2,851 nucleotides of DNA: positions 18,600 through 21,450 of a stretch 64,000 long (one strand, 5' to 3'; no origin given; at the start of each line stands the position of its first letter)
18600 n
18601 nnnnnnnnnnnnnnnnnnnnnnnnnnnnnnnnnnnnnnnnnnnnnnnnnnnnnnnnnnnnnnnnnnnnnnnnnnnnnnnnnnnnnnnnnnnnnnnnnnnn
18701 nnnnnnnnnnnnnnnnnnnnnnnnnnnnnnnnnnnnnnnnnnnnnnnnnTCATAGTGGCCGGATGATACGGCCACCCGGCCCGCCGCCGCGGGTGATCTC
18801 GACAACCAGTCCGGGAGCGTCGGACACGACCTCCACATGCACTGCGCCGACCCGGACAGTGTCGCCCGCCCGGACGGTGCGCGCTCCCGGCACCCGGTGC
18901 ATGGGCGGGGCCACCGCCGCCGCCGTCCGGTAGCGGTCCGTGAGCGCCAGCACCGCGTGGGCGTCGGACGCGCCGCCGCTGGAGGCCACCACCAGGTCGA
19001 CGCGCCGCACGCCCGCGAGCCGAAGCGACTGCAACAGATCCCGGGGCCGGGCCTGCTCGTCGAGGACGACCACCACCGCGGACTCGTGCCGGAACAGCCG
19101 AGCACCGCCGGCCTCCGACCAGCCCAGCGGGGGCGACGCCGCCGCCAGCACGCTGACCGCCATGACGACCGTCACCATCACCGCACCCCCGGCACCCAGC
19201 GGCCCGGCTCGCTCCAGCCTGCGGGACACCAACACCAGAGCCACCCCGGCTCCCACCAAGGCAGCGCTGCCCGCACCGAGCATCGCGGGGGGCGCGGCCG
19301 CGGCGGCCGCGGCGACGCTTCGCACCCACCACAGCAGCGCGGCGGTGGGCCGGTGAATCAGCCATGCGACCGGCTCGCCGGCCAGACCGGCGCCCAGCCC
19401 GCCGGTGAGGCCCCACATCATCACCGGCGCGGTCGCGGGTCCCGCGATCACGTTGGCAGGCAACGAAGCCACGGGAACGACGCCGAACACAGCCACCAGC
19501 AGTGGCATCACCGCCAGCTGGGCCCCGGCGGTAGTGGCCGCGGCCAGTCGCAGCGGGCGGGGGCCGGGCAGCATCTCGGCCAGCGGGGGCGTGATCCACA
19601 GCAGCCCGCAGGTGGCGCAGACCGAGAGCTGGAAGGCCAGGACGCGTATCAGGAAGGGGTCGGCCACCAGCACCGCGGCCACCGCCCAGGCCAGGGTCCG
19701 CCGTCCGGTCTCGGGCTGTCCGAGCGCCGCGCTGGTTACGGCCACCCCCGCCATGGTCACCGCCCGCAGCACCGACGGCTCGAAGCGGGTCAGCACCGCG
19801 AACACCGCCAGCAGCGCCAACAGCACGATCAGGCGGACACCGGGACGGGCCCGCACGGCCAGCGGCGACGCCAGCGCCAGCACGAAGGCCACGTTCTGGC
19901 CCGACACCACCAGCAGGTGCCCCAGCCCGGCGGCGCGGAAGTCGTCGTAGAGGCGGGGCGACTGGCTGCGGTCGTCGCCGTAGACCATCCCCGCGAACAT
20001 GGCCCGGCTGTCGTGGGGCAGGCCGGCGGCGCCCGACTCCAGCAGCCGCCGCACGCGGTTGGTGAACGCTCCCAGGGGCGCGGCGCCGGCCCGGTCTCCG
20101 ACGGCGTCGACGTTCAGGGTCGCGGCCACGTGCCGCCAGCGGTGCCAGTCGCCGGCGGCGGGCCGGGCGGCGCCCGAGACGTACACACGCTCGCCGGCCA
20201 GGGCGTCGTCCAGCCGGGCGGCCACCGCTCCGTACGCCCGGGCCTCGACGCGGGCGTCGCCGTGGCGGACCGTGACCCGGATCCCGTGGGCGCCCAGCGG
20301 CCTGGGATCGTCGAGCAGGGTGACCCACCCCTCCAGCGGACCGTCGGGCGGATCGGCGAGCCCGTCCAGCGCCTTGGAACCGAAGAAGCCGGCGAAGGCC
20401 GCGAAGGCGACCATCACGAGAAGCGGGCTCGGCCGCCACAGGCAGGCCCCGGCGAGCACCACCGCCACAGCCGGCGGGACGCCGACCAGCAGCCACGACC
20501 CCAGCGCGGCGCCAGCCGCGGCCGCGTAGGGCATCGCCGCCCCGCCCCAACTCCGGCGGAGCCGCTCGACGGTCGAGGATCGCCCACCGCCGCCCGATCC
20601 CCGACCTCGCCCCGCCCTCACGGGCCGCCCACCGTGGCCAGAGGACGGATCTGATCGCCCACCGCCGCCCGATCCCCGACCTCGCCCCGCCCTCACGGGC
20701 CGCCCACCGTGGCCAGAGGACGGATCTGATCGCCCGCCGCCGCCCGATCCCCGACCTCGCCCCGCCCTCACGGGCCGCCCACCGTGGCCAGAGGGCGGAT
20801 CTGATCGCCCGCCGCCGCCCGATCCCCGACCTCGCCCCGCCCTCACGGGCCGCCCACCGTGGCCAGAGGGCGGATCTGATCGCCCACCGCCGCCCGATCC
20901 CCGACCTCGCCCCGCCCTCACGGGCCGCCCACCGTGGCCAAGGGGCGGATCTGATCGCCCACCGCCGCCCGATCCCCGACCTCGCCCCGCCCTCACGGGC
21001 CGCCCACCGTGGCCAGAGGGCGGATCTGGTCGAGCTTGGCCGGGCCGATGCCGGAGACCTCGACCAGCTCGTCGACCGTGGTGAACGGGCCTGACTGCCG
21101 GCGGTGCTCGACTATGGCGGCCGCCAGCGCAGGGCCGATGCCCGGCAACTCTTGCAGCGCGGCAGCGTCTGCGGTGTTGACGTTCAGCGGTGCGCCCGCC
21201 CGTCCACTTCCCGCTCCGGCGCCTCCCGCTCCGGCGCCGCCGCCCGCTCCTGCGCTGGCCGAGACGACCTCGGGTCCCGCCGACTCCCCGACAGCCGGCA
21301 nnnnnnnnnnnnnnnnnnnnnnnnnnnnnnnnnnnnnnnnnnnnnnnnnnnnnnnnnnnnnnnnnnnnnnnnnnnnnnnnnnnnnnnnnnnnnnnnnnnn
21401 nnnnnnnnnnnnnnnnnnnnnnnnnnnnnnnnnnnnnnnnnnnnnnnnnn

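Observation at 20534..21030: Six copies of a 75-bp array that clones the comEA 3' end and keeps an open frame into comEC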

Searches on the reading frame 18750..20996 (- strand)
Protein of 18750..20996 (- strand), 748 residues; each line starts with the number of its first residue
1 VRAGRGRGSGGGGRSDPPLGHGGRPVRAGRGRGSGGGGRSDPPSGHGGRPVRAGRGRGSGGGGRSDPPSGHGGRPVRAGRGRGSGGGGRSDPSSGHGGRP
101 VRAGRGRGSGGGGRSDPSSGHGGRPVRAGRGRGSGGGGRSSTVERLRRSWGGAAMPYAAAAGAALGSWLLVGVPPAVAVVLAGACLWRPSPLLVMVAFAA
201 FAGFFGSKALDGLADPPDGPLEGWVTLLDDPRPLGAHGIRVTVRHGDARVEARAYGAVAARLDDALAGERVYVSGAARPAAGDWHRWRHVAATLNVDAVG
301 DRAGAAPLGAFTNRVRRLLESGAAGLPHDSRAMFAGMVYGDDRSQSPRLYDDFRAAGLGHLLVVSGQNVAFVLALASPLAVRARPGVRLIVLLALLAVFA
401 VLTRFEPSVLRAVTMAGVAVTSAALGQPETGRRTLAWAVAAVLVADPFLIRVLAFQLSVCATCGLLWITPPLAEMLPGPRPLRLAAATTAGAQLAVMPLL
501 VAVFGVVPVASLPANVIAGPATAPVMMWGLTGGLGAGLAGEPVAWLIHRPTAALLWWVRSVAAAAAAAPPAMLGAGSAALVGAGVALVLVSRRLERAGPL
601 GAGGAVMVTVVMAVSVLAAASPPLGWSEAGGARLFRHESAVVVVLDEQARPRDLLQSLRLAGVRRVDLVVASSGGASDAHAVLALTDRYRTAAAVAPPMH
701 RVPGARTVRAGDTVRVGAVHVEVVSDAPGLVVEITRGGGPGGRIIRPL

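Call 23: find_homologous_proteins(query=window:18750-20996:-, max_evalue=1e-10)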
Query window:18750-20996:- (748 aa): 1341 proteins with E <= 1e-10 among 8000 candidates; the best 120 are listed.
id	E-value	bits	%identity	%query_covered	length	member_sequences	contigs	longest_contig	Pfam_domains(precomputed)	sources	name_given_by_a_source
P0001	0.0e+0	1228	99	79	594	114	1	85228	PF03772.22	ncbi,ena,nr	ncbi:MAG: ComEC/Rec2 family competence protein [Acidimicrobiaceae bacterium]|nr:ComEC/Rec2 family co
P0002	0.0e+0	1096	88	81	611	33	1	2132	PF03772.22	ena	-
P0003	0.0e+0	1058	85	80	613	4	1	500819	PF03772.22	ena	-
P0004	0.0e+0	1045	83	80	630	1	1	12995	PF03772.22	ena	-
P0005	0.0e+0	1043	84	80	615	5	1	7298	PF03772.22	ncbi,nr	ncbi:MAG: hypothetical protein F4Z34_12925 [Acidimicrobiaceae bacterium]|nr:hypothetical protein [Ac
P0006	0.0e+0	1038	82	82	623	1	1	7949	PF03772.22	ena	-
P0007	0.0e+0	1035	86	78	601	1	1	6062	PF03772.22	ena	-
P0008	0.0e+0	1030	79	79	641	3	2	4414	PF03772.22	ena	-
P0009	0.0e+0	1030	85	78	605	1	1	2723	PF03772.22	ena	-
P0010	0.0e+0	1027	82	79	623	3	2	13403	PF03772.22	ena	-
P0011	0.0e+0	1025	85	76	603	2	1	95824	PF03772.22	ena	-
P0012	0.0e+0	1021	82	80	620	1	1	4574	PF03772.22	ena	-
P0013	0.0e+0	1020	81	80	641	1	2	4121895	PF03772.22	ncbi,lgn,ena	-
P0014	0.0e+0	1016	81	79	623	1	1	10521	PF03772.22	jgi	-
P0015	0.0e+0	1013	85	77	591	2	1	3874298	PF03772.22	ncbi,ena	-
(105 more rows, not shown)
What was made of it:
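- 18750..20534 (-): comEC as conventionally called (594 aa, starting at the conserved M1 of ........). P0001 is 99% identical and 594 aa, call 23.
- The same species' protein is deposited as 594 aa starting at the ATG (P0001, call 23).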

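Call 24: find_encoding_contigs(protein=P0001, flank=3000, max_places=10)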
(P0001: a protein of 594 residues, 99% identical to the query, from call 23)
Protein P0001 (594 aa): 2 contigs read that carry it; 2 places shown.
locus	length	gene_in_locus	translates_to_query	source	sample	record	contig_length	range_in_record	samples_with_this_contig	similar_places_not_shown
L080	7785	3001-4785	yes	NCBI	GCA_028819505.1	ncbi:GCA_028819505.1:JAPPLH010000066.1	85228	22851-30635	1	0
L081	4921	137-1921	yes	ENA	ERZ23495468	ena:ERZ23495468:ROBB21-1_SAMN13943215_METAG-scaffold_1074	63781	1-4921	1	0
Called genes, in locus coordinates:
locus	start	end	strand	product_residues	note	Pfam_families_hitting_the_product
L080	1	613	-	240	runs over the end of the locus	PF00296:Bac_luciferase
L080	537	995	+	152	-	-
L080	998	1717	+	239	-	PF00085:Thioredoxin, PF14561:TPR_20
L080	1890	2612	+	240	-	PF10531:SLBB, PF12836:HHH_3, PF00633:HHH (faint), PF03934:T2SSK (weak), PF14520:HHH_5 (faint)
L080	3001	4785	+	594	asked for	PF03772:Competence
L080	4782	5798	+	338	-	-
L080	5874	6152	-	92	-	PF01649:Ribosomal_S20p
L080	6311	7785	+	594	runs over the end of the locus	PF00009:GTP_EFTU, PF01926:MMR_HSR1 (weak), PF02421:FeoB_N (faint), PF22042:EF-G_D2 (faint), PF00679:EFG_C, PF06421:LepA_C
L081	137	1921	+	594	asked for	PF03772:Competence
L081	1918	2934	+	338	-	-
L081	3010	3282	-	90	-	PF01649:Ribosomal_S20p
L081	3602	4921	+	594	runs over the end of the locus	PF00009:GTP_EFTU, PF01926:MMR_HSR1 (weak), PF02421:FeoB_N (faint), PF22042:EF-G_D2 (faint), PF00679:EFG_C, PF06421:LepA_C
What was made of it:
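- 20993..21739 (-): comEA coding sequence. The start is uncertain: TTG 21739 is the first possible start, and ATG 21715 matches the 240-aa gene call in the same species. The stop is TGA 20995-20993. Gene call in L080, call 24.
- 17737..18753 (-): holA (DNA polymerase III delta). Its ATG overlaps the comEC stop as ATGA. Gene coordinates in L080 (comEC 3001-4785, holA 4782-5798), call 24.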

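Call 25: list_cluster_members(proteins=[P0001])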
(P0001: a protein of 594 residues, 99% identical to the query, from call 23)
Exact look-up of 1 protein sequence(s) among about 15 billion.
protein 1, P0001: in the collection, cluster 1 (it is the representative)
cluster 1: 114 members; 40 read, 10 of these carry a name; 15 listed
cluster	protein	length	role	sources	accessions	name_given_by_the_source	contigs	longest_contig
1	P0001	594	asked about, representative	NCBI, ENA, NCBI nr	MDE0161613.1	MAG: ComEC/Rec2 family competence protein [Acidimicrobiaceae bacterium] | ComEC/Rec2 family competence protein [Acidimicrobiaceae bacterium]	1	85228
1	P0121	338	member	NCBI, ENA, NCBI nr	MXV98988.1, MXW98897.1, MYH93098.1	MAG: hypothetical protein F4126_05220 [Acidimicrobiaceae bacterium] | hypothetical protein [Acidimicrobiaceae bacterium]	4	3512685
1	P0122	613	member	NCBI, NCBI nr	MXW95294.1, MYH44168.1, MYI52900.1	MAG: hypothetical protein F4110_02770 [Acidimicrobiaceae bacterium] | hypothetical protein [Acidimicrobiaceae bacterium]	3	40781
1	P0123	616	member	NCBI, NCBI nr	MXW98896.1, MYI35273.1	MAG: hypothetical protein F4118_02445 [Acidimicrobiaceae bacterium] | hypothetical protein [Acidimicrobiaceae bacterium]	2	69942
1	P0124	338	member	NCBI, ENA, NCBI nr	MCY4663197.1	MAG: hypothetical protein OXC00_00870 [Acidimicrobiaceae bacterium] | hypothetical protein [Acidimicrobiaceae bacterium]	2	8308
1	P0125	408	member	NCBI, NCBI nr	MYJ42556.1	MAG: hypothetical protein F4076_08970, partial [Acidimicrobiaceae bacterium] | hypothetical protein [Acidimicrobiaceae bacterium]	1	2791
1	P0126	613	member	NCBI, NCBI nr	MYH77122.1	MAG: hypothetical protein F4134_05300 [Acidimicrobiaceae bacterium] | hypothetical protein [Acidimicrobiaceae bacterium]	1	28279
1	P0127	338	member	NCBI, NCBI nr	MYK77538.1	MAG: hypothetical protein F4016_11450 [Acidimicrobiaceae bacterium] | hypothetical protein [Acidimicrobiaceae bacterium]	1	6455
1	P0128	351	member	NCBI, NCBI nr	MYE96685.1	MAG: hypothetical protein F4X28_04980, partial [Acidimicrobiaceae bacterium] | hypothetical protein [Acidimicrobiaceae bacterium]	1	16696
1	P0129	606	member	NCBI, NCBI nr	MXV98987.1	MAG: hypothetical protein F4Z90_09680 [Acidimicrobiaceae bacterium] | hypothetical protein [Acidimicrobiaceae bacterium]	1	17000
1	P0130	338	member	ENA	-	-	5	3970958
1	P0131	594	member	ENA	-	-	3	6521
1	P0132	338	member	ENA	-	-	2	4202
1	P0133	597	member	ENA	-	-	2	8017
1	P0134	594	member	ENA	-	-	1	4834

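Call 27: find_encoding_contigs(protein=P0131, flank=2500, max_places=6)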
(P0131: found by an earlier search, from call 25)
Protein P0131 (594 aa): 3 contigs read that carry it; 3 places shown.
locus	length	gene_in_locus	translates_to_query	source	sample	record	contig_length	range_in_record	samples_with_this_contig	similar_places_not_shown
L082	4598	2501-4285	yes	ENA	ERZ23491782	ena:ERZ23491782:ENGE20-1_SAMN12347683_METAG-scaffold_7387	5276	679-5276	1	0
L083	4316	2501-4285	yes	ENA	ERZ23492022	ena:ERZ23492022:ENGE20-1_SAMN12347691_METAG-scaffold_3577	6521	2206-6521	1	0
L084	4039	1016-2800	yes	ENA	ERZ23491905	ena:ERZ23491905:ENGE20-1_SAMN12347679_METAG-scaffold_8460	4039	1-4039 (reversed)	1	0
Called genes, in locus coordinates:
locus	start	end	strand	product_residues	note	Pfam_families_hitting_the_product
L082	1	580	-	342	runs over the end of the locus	PF00296:Bac_luciferase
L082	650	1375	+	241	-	PF00085:Thioredoxin, PF13192:Thioredoxin_3 (faint), PF14561:TPR_20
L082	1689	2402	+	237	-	PF10531:SLBB, PF12836:HHH_3, PF14520:HHH_5 (faint), PF00633:HHH (faint), PF03934:T2SSK (weak)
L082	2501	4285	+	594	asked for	PF03772:Competence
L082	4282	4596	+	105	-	?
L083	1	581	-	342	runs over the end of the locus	PF00296:Bac_luciferase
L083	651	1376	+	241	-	PF00085:Thioredoxin, PF14561:TPR_20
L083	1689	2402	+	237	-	PF10531:SLBB, PF12836:HHH_3, PF14520:HHH_5 (faint), PF00633:HHH (faint), PF03934:T2SSK (weak)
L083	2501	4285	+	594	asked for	PF03772:Competence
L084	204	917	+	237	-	PF10531:SLBB, PF12836:HHH_3, PF14520:HHH_5 (faint), PF00633:HHH (faint), PF03934:T2SSK (weak)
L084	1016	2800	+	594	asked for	PF03772:Competence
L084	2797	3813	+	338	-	PF06144:DNA_pol3_delta (faint), PF21694:DNA_pol3_delta_C (weak)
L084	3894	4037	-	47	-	?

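Call 28: find_encoding_contigs(protein=P0133, flank=2500, max_places=6)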
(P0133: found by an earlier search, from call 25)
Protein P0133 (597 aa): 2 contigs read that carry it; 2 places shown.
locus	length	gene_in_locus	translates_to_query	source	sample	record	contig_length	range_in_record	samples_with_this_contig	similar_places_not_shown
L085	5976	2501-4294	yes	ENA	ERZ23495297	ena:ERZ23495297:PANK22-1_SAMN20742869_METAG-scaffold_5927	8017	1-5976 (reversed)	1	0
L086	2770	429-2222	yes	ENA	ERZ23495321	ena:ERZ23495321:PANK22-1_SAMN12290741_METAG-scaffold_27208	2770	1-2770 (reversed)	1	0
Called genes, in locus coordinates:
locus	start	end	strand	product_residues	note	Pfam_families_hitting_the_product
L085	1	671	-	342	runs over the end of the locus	PF00296:Bac_luciferase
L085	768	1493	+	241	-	PF00085:Thioredoxin, PF14561:TPR_20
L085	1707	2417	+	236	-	PF10531:SLBB, PF12836:HHH_3, PF00633:HHH (faint), PF14520:HHH_5 (weak)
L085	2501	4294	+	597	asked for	PF03772:Competence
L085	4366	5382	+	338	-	PF21694:DNA_pol3_delta_C (weak)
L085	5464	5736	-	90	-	PF01649:Ribosomal_S20p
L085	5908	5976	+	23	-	?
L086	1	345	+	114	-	?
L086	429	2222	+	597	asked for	PF03772:Competence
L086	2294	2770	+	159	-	?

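Call 29: find_encoding_contigs(protein=P0134, flank=2500, max_places=6)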
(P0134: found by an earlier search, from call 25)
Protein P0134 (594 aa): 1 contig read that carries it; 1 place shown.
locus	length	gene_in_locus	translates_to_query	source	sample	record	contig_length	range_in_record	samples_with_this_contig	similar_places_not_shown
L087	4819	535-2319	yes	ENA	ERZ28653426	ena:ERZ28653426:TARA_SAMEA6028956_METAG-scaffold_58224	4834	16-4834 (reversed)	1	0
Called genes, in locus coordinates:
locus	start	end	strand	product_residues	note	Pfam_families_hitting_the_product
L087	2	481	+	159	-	?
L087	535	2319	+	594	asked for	PF03772:Competence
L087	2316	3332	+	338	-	PF21694:DNA_pol3_delta_C (weak)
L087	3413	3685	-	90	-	PF01649:Ribosomal_S20p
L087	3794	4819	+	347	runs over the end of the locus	?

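Call 51: find_encoding_contigs(protein=P0130, flank=3500, max_places=8)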
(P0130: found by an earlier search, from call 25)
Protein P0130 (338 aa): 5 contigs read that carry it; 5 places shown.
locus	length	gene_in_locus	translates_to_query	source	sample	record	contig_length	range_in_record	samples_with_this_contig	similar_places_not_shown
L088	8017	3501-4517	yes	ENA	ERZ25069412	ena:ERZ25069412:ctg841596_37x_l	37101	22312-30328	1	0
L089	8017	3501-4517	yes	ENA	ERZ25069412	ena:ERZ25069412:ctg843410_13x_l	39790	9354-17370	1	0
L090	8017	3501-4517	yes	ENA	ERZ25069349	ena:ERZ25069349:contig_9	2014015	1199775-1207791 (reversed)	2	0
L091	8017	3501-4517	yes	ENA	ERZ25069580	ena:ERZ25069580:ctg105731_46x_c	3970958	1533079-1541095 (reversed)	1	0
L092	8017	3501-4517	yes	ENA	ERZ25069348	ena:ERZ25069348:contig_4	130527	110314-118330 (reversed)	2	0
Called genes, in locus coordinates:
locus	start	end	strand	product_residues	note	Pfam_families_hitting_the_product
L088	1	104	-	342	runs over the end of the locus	PF00296:Bac_luciferase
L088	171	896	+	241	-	PF00085:Thioredoxin, PF14561:TPR_20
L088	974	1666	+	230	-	PF10531:SLBB, PF12836:HHH_3, PF00633:HHH (faint), PF14520:HHH_5 (faint)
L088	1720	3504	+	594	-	PF03772:Competence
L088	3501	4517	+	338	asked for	PF21694:DNA_pol3_delta_C (weak)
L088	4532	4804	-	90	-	PF01649:Ribosomal_S20p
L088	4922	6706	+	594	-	PF00009:GTP_EFTU, PF01926:MMR_HSR1 (weak), PF02421:FeoB_N (faint), PF03144:GTP_EFTU_D2 (faint), PF00679:EFG_C, PF06421:LepA_C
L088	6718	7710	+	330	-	PF01628:HrcA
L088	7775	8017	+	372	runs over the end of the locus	PF00226:DnaJ, PF01556:DnaJ_C, PF00684:DnaJ_CXXCXGXG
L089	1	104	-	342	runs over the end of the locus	PF00296:Bac_luciferase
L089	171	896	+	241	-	PF00085:Thioredoxin, PF14561:TPR_20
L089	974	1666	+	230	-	PF10531:SLBB, PF12836:HHH_3, PF00633:HHH (faint), PF14520:HHH_5 (faint)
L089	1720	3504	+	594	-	PF03772:Competence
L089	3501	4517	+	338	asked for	PF21694:DNA_pol3_delta_C (weak)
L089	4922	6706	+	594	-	PF00009:GTP_EFTU, PF01926:MMR_HSR1 (weak), PF02421:FeoB_N (faint), PF03144:GTP_EFTU_D2 (faint), PF00679:EFG_C, PF06421:LepA_C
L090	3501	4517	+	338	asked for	PF21694:DNA_pol3_delta_C (weak)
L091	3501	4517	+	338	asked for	PF21694:DNA_pol3_delta_C (weak)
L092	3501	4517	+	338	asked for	PF21694:DNA_pol3_delta_C (weak)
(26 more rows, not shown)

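Call 52: find_encoding_contigs(protein=P0121, flank=3500, max_places=8)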
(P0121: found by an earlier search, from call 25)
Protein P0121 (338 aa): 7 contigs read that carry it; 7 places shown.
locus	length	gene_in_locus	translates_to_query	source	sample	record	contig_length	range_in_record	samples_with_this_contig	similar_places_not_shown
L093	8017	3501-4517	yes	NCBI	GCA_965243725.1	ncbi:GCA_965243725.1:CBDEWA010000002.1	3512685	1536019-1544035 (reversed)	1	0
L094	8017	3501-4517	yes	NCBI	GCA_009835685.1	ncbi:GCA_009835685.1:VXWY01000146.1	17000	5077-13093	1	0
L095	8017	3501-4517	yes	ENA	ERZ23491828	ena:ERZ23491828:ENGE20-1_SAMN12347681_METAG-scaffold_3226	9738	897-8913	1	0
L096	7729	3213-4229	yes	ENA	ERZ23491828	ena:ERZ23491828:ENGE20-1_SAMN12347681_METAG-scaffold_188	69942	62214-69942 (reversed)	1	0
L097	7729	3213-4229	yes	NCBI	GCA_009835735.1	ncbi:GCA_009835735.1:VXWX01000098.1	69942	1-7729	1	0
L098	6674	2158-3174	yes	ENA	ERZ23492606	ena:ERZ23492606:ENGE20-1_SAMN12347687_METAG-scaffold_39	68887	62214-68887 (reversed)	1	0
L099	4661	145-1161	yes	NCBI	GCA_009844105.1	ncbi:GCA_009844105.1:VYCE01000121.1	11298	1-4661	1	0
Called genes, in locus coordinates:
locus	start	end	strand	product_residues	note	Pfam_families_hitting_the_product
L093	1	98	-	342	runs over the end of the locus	PF00296:Bac_luciferase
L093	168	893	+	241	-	PF00085:Thioredoxin, PF13192:Thioredoxin_3 (faint), PF14559:TPR_19 (faint), PF14561:TPR_20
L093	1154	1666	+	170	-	PF10531:SLBB, PF00633:HHH (faint), PF03934:T2SSK (weak), PF12836:HHH_3, PF14520:HHH_5 (faint)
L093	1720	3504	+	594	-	PF03772:Competence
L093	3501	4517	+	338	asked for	PF21694:DNA_pol3_delta_C (weak)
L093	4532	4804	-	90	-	PF01649:Ribosomal_S20p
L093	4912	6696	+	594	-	PF00009:GTP_EFTU, PF01926:MMR_HSR1 (weak), PF02421:FeoB_N (weak), PF00679:EFG_C, PF06421:LepA_C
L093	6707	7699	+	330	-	PF01628:HrcA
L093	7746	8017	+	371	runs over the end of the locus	PF00226:DnaJ, PF01556:DnaJ_C, PF00684:DnaJ_CXXCXGXG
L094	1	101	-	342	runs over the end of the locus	PF00296:Bac_luciferase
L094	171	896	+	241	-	PF00085:Thioredoxin, PF13192:Thioredoxin_3 (faint), PF14561:TPR_20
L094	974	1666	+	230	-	PF10531:SLBB, PF12836:HHH_3, PF00633:HHH (faint), PF14520:HHH_5 (faint)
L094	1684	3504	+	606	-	PF03772:Competence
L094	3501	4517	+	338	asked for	PF21694:DNA_pol3_delta_C (weak)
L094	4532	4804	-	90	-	PF01649:Ribosomal_S20p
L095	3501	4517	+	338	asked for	PF21694:DNA_pol3_delta_C (weak)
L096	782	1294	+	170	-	PF10531:SLBB, PF00633:HHH (faint), PF03934:T2SSK (weak), PF12836:HHH_3, PF14520:HHH_5 (faint)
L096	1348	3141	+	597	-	PF03772:Competence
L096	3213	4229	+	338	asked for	PF21694:DNA_pol3_delta_C (weak)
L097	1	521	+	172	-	PF14559:TPR_19 (weak), PF14561:TPR_20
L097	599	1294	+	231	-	PF10531:SLBB, PF00633:HHH (faint), PF12836:HHH_3, PF03934:T2SSK (weak), PF14520:HHH_5 (faint)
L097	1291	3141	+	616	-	PF03772:Competence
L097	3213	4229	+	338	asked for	PF21694:DNA_pol3_delta_C (weak)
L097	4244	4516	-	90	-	PF01649:Ribosomal_S20p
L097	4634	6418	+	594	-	PF00009:GTP_EFTU, PF01926:MMR_HSR1 (weak), PF02421:FeoB_N (weak), PF00679:EFG_C, PF06421:LepA_C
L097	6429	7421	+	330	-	PF01628:HrcA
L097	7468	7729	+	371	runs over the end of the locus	PF00226:DnaJ, PF01556:DnaJ_C, PF00684:DnaJ_CXXCXGXG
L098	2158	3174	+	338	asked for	PF21694:DNA_pol3_delta_C (weak)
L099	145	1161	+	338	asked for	PF21694:DNA_pol3_delta_C (weak)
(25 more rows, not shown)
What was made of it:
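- An NCBI-deposited annotation of a relative starts ComEC at the GTGA-overlap GTG (L097: comEA ends at 1294, comEC is called 1291-3141, 616 aa) (call 52).
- Tried and rejected: Look-ups of cluster members (calls 27-29, 51, 52).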

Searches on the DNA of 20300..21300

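Call 35: search_rna_families(source=window, start=20300, end=21300, threshold=evalue, max_evalue=1)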
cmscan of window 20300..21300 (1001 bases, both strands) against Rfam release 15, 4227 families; matches with E-value up to 1: 0.
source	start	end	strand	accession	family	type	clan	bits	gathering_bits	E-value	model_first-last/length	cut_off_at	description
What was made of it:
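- On Structured regulatory RNA: No Rfam match at E <= 1 (call 35).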
